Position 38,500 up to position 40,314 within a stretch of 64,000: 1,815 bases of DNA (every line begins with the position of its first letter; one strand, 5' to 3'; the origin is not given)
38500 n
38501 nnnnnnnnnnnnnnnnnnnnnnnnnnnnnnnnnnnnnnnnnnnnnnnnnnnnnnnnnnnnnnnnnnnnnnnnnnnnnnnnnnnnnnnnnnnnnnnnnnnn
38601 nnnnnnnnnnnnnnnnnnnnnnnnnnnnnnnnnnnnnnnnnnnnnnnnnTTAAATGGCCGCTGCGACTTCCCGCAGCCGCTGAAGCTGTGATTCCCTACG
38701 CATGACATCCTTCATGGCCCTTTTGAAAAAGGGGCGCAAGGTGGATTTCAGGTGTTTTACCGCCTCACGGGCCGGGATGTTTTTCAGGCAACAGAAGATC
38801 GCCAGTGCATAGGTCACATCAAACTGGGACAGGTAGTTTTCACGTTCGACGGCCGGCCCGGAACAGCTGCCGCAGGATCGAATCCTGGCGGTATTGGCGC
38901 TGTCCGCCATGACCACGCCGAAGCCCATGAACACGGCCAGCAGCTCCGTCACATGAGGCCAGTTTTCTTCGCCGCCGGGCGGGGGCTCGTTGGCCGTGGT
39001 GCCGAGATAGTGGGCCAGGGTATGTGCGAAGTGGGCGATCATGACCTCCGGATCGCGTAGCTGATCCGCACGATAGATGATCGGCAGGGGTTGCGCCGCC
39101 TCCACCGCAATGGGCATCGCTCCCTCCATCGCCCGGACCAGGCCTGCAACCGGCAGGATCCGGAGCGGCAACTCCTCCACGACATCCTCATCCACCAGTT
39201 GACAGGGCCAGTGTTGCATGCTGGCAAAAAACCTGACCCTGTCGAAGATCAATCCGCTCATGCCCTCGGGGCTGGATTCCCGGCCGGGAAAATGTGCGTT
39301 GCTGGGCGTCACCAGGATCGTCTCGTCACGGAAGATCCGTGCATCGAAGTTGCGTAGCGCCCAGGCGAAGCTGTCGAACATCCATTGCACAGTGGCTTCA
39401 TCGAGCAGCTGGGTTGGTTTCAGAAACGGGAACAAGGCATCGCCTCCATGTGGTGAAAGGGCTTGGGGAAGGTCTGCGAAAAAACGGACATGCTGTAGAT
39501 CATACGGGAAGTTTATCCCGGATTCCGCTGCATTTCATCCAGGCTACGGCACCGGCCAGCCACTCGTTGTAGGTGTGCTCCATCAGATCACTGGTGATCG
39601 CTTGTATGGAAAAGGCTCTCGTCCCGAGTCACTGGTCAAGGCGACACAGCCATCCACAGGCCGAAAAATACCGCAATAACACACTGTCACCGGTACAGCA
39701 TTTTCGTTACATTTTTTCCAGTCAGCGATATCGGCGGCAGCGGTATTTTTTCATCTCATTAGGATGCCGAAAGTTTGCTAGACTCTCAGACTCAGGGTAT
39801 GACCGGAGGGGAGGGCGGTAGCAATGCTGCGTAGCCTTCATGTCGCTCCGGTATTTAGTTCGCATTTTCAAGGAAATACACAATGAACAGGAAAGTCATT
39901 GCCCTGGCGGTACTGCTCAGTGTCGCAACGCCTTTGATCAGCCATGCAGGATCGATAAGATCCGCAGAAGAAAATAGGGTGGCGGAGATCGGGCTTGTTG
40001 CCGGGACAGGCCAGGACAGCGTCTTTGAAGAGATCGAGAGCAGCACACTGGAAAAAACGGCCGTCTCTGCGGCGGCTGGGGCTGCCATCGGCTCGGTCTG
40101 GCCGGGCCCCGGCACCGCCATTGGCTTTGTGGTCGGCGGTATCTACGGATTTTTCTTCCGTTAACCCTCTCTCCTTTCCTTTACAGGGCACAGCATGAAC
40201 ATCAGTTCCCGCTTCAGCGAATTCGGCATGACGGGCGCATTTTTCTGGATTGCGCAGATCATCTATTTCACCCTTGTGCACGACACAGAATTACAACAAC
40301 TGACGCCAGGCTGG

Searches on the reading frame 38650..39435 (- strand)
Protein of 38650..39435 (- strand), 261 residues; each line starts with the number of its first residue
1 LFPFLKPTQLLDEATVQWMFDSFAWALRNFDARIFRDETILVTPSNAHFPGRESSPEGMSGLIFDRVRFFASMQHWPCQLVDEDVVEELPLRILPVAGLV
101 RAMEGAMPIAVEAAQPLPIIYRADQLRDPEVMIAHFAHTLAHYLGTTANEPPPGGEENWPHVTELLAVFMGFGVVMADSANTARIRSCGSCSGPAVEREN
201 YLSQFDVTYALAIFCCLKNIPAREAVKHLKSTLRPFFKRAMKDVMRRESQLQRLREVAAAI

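Call 4: search_protein_families(library=pfam, proteins=[window:38650-39435:-], max_evalue=0.01)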
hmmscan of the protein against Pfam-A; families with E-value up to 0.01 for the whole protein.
window:38650-39435:- (261 aa): 0 families

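Call 6: find_encoding_contigs(protein=window:38650-39435:-, flank=3000, max_places=10)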
Protein window:38650-39435:- (261 aa): no gene with exactly this product is on record in the collection.

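Call 29: find_encoding_contigs(protein=window:38653-39435:-, flank=3000, max_places=10)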
Protein seq(261 aa) (261 aa): no gene with exactly this product is on record in the collection.

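Call 30: search_protein_families(library=ncbifam, proteins=[window:38650-39435:-], max_evalue=0.01)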
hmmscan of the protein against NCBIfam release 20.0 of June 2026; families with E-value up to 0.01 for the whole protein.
window:38650-39435:- (261 aa): 0 families

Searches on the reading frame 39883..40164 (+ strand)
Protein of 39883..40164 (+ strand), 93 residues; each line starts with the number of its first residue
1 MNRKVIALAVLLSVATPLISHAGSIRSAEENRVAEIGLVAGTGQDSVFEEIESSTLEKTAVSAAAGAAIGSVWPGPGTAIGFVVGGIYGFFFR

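Call 4: search_protein_families(library=pfam, proteins=[window:39883-40164:+], max_evalue=0.01)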
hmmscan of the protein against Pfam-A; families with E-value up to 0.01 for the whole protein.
window:39883-40164:+ (93 aa): 2 families
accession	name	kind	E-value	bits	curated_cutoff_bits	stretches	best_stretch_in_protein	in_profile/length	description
PF13436.11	Gly-zipper_OmpA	-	0.00014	22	27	1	59-91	8-42/44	Glycine-zipper domain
PF05433.20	Rick_17kDa_Anti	-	0.0054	17.1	24.2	1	59-89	3-35/43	Glycine zipper 2TM domain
